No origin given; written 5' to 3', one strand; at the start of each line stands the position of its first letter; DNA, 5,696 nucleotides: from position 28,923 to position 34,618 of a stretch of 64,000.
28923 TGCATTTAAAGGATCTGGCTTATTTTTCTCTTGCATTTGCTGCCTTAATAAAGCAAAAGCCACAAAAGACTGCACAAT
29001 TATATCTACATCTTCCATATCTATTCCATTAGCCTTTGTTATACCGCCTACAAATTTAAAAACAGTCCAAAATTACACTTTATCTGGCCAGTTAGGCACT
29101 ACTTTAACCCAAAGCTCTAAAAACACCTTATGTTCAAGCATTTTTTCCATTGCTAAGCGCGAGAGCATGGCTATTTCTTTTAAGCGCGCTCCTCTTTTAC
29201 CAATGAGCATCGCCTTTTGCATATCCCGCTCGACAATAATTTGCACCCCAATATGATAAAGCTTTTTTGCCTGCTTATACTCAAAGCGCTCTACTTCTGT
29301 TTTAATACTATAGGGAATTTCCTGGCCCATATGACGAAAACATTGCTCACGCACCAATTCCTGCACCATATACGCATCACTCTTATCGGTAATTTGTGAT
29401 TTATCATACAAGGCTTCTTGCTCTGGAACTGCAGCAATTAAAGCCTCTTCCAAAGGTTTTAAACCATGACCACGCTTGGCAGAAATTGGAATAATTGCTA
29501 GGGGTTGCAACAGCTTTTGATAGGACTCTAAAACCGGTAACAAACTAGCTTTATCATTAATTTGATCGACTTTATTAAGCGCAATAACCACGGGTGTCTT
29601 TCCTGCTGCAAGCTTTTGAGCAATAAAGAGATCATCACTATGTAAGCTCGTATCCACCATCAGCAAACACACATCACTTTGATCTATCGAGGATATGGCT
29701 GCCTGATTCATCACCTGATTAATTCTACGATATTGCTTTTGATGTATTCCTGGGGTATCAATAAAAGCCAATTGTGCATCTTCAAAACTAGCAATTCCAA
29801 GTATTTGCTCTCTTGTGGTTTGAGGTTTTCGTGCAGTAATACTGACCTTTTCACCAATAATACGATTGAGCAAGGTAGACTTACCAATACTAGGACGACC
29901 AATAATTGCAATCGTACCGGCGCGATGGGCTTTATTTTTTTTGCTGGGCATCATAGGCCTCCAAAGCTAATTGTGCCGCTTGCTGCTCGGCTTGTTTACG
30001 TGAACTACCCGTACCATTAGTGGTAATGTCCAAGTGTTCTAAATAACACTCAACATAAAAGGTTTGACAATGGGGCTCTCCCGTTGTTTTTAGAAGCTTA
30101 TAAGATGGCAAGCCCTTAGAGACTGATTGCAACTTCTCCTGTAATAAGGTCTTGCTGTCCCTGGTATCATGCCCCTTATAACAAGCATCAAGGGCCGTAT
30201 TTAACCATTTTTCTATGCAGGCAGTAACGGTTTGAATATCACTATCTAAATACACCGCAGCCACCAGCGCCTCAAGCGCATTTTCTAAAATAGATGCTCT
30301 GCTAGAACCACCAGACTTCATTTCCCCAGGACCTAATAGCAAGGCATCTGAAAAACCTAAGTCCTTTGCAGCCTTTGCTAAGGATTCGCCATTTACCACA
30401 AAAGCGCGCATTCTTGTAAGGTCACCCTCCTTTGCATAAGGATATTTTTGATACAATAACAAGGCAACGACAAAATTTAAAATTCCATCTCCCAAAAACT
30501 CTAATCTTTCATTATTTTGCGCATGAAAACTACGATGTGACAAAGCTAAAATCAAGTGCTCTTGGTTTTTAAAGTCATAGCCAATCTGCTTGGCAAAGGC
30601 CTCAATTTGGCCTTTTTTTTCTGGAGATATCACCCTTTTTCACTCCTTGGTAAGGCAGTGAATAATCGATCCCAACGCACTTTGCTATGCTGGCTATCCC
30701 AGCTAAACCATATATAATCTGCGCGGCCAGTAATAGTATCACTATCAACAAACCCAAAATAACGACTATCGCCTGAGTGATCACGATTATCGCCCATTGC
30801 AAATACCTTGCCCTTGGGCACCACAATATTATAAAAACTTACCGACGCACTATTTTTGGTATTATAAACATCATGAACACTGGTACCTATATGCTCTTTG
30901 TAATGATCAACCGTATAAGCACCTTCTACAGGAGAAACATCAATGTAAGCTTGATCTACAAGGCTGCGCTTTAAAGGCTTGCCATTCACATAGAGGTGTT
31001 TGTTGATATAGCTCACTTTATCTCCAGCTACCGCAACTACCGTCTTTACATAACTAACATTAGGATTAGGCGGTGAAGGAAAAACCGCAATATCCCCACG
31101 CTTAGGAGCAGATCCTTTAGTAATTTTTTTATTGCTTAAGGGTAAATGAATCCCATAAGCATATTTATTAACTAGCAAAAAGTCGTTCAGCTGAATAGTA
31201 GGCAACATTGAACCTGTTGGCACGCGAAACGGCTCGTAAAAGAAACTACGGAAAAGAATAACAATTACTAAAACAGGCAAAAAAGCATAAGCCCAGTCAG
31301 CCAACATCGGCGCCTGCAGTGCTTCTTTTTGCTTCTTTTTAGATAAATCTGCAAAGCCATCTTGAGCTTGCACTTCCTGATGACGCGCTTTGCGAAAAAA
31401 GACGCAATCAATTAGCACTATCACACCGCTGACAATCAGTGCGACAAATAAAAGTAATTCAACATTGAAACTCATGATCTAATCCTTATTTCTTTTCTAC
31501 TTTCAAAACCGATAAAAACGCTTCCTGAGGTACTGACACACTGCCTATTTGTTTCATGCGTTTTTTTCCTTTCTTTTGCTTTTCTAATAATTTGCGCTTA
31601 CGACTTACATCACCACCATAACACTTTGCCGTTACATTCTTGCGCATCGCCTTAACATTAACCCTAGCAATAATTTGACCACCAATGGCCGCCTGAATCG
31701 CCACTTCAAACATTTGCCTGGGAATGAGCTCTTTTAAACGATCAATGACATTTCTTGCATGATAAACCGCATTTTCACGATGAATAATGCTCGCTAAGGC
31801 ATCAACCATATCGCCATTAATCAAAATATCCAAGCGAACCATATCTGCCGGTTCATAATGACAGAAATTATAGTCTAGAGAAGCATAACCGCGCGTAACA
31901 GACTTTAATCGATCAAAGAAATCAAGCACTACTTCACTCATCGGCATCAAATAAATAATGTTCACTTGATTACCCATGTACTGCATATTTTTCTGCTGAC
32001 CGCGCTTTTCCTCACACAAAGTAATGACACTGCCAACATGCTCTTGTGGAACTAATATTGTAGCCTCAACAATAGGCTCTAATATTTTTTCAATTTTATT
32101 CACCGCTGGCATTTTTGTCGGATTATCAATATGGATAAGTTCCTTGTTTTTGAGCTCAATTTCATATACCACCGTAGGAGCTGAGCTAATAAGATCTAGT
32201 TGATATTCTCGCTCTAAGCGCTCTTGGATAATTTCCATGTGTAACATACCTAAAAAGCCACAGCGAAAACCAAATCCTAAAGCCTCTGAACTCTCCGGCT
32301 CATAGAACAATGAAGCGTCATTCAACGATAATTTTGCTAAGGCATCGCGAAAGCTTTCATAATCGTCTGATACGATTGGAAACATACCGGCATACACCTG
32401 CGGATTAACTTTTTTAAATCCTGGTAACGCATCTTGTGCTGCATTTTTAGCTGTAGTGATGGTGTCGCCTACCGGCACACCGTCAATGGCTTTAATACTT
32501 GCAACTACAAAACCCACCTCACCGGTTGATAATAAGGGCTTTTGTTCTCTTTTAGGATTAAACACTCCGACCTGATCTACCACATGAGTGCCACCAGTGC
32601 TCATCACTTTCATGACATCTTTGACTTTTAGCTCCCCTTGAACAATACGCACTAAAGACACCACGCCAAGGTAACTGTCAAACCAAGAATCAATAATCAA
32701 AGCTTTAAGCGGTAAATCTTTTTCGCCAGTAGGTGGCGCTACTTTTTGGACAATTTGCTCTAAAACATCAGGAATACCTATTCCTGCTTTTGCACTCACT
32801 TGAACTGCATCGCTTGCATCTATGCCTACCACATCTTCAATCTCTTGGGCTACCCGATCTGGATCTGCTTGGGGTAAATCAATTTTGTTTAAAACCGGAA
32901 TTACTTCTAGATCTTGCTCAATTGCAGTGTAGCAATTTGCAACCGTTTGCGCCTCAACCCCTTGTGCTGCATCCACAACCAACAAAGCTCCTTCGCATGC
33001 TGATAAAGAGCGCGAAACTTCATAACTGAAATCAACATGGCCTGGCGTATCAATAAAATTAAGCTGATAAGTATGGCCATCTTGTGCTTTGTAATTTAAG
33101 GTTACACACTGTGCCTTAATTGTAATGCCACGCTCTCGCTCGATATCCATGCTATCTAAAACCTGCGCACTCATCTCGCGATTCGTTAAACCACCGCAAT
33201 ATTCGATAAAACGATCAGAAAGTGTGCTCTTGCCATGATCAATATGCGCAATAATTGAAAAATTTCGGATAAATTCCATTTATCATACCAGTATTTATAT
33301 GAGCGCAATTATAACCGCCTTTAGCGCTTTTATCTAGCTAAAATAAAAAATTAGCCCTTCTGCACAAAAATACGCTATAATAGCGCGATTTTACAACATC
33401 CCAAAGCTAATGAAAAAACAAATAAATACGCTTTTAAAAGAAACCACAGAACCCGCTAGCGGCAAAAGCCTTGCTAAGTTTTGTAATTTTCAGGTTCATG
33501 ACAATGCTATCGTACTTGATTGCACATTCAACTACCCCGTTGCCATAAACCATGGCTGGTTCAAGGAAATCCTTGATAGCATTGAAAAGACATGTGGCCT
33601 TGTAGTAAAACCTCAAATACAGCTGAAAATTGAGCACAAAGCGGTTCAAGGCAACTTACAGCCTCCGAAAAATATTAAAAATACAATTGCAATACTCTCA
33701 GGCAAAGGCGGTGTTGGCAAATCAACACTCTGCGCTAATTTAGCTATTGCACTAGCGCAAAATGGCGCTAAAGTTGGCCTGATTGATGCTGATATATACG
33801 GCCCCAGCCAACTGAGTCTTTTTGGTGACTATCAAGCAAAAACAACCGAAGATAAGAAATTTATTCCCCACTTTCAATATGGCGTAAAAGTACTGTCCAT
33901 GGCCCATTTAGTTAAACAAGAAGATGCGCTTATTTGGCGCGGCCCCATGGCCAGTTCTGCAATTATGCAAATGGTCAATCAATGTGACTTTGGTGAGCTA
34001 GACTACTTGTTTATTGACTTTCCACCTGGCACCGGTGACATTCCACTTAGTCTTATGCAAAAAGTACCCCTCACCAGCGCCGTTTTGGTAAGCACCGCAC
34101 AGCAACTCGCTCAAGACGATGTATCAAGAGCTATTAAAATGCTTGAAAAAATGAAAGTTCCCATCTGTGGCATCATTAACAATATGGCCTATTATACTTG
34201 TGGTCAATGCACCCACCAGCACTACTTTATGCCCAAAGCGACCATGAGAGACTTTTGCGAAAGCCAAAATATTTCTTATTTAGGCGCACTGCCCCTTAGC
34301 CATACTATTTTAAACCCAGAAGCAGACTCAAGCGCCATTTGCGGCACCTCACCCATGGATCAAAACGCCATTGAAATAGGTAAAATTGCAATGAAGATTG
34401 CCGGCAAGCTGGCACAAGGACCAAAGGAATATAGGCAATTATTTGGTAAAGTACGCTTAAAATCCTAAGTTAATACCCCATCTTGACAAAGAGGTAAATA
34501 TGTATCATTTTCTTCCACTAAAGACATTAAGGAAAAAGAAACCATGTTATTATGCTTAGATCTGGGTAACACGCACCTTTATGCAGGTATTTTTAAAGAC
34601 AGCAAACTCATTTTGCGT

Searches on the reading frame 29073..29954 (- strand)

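Call 15: search_protein_families(library=pfam, proteins=[window:29073-29954:-], max_evalue=0.001)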
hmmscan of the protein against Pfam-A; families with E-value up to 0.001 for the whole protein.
window:29073-29954:- (293 aa): 7 families
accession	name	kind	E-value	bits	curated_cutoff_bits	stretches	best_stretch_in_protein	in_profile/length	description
PF01926.29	MMR_HSR1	-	3.1e-24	85.7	21.9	1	14-128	1-113/113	50S ribosome-binding GTPase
PF02421.24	FeoB_N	-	2.3e-17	63.4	27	1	14-171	2-155/156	Ferrous iron transport protein B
PF07650.23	KH_2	-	3.7e-15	56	22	1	212-289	1-77/78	KH domain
PF00009.33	GTP_EFTU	-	6.8e-11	42.5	26.5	1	14-177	5-187/188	Elongation factor Tu GTP binding domain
PF00350.29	Dynamin_N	-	7.4e-10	39.5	27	1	15-48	1-34/168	Dynamin family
PF03193.22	RsgA_GTPase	-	3.3e-09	37.2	30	0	12-74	106-172/174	RsgA GTPase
PF04548.22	AIG1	-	2.5e-05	24.2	27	1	14-95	2-86/212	AIG1 family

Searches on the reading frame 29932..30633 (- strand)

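Call 15: search_protein_families(library=pfam, proteins=[window:29932-30633:-], max_evalue=0.001)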
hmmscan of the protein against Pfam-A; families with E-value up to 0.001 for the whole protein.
window:29932-30633:- (233 aa): 5 families
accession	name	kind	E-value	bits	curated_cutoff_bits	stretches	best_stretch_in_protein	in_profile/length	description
PF14622.11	Ribonucleas_3_3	-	1.9e-30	106.1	35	1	24-144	2-124/128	Ribonuclease-III-like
PF00636.31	Ribonuclease_3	-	3e-22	79.8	27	1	42-131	1-101/102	Ribonuclease III domain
PF00035.32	dsrm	-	1.1e-13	51.9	23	1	161-225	2-64/66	Double-stranded RNA binding motif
PF22935.1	RM44_endonuclase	-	9.3e-07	29.4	27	0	39-126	57-138/139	Large ribosomal subunit protein mL44, endonuclease domain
PF24995.1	DSRM_2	-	0.00058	20.7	27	0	152-228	1-78/79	dsRNA binding domain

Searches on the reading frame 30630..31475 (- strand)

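Call 15: search_protein_families(library=pfam, proteins=[window:30630-31475:-], max_evalue=0.001)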
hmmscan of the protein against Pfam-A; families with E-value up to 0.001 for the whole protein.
window:30630-31475:- (281 aa): 1 family
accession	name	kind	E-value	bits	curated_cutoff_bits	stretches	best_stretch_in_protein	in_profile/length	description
PF10502.14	Peptidase_S26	-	2.6e-48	164.6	22.9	1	59-257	2-168/168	Signal peptidase, peptidase S26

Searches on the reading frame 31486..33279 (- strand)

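Call 15: search_protein_families(library=pfam, proteins=[window:31486-33279:-], max_evalue=0.001)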
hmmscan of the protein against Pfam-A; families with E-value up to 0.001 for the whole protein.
window:31486-33279:- (597 aa): 6 families
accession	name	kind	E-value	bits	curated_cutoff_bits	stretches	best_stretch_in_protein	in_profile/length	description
PF00009.33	GTP_EFTU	-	2e-54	184.5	26.5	1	4-180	3-186/188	Elongation factor Tu GTP binding domain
PF06421.17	LepA_C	-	4.9e-49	165.3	29.7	1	487-593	1-107/107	GTP-binding protein LepA C-terminus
PF00679.30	EFG_C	-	7e-25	87.3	27.9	1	399-484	2-87/89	Elongation factor G C-terminus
PF03144.31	GTP_EFTU_D2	-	1e-06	29.5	30.3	1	205-275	1-73/73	Elongation factor Tu domain 2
PF00071.28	Ras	-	0.00015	21.8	21.6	1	53-180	31-160/162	Ras family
PF01926.29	MMR_HSR1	-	0.00073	20.1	21.9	0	16-132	11-113/113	50S ribosome-binding GTPase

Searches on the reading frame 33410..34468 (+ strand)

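Call 15: search_protein_families(library=pfam, proteins=[window:33410-34468:+], max_evalue=0.001)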
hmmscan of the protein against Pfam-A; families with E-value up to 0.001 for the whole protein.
window:33410-34468:+ (352 aa): 13 families
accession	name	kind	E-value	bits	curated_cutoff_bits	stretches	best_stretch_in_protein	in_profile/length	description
PF10609.15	ParA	-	8.5e-82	274.7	27.1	1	88-330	1-245/246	NUBPL iron-transfer P-loop NTPase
PF01656.29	CbiA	-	6.1e-14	52.5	25.4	1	93-259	1-82/125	CobQ/CobB/MinD/ParA nucleotide binding domain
PF13614.12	AAA_31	-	3.7e-11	43.7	27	1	91-138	2-49/177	AAA domain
PF02374.21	ArsA_ATPase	-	1.3e-08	34.9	24.3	1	93-128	3-38/305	Anion-transporting ATPase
PF09140.17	MipZ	-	7.4e-07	29.2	20.7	1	95-204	5-107/262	ATPase MipZ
PF00142.24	Fer4_NifH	-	2.6e-06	27.5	25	1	96-133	5-42/271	4Fe-4S iron sulfur cluster binding proteins, NifH/frxC family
PF25199.1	nSTAND_NTPase5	-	6.9e-05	23.1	34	1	72-132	22-83/145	Novel STAND NTPase 5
PF06564.18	CBP_BcsQ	-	6.9e-05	22.9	21.3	0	96-128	7-39/234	Cellulose biosynthesis protein BcsQ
PF00448.28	SRP54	-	0.00015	21.9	22.7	1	93-132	3-42/196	SRP54-type protein, GTPase domain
PF13481.12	AAA_25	-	0.0004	20.5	27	1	90-119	32-60/195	AAA domain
PF20720.3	nSTAND3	-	0.00047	20.3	27.2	1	90-122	16-48/155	Novel STAND NTPase 3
PF13500.12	AAA_26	-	0.00055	20.3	27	0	224-302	131-196/198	AAA domain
PF16575.11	CLP1_P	-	0.00094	19.5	26.6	0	98-130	1-33/188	mRNA cleavage and polyadenylation factor CLP1 P-loop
